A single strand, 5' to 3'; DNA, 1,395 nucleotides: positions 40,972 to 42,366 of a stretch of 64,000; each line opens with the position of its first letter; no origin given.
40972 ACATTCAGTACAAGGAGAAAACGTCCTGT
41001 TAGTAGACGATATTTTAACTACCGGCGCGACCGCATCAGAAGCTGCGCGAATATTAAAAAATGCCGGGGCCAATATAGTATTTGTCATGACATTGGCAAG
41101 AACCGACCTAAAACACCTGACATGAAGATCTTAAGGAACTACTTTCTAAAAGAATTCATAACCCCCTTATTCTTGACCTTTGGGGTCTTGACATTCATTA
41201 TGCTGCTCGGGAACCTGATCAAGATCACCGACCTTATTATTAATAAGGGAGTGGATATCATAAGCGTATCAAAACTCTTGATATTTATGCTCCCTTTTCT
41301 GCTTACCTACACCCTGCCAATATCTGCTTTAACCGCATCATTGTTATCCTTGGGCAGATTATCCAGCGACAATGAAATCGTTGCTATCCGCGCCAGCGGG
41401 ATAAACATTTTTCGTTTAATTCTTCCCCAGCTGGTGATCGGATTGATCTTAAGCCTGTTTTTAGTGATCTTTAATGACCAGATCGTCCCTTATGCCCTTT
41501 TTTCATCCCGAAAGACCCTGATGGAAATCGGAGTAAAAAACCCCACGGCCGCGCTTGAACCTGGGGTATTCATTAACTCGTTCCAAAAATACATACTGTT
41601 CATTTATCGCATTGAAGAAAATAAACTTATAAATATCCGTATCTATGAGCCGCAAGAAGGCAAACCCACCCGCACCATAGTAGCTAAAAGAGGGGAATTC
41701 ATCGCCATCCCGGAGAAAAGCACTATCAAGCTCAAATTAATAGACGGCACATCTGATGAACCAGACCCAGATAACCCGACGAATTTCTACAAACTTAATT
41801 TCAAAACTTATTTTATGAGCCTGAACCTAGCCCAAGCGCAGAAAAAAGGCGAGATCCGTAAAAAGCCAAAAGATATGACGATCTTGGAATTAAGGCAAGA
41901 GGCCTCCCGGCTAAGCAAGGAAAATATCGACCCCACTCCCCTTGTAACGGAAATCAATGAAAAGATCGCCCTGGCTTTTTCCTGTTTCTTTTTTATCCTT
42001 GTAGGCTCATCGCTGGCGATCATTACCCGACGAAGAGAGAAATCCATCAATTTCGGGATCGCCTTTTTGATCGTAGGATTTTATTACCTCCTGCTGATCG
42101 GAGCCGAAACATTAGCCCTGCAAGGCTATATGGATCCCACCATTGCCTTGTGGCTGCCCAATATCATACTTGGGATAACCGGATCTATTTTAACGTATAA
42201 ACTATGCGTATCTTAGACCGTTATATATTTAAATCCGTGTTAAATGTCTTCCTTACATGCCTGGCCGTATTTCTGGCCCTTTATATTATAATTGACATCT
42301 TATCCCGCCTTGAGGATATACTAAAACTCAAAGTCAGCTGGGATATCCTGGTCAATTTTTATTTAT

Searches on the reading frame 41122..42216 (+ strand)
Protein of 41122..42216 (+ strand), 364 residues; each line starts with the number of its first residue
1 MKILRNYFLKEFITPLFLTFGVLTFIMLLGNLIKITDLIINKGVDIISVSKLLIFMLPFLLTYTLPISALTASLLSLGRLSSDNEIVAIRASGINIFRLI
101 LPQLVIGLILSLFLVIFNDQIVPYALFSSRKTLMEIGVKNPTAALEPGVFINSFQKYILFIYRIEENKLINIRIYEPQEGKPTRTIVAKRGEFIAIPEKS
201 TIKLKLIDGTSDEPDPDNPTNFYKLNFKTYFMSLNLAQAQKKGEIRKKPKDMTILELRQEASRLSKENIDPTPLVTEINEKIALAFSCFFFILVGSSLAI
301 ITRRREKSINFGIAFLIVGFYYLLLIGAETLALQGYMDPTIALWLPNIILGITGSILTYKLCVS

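Call 17: search_protein_families(library=pfam, proteins=[window:41122-42216:+])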
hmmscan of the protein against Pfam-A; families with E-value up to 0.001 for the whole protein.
window:41122-42216:+ (364 aa): 1 family
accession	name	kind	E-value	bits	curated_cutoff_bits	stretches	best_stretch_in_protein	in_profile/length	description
PF03739.19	LptF_LptG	-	5.9e-83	279.2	27.9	1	7-359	2-352/353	Lipopolysaccharide export system permease LptF/LptG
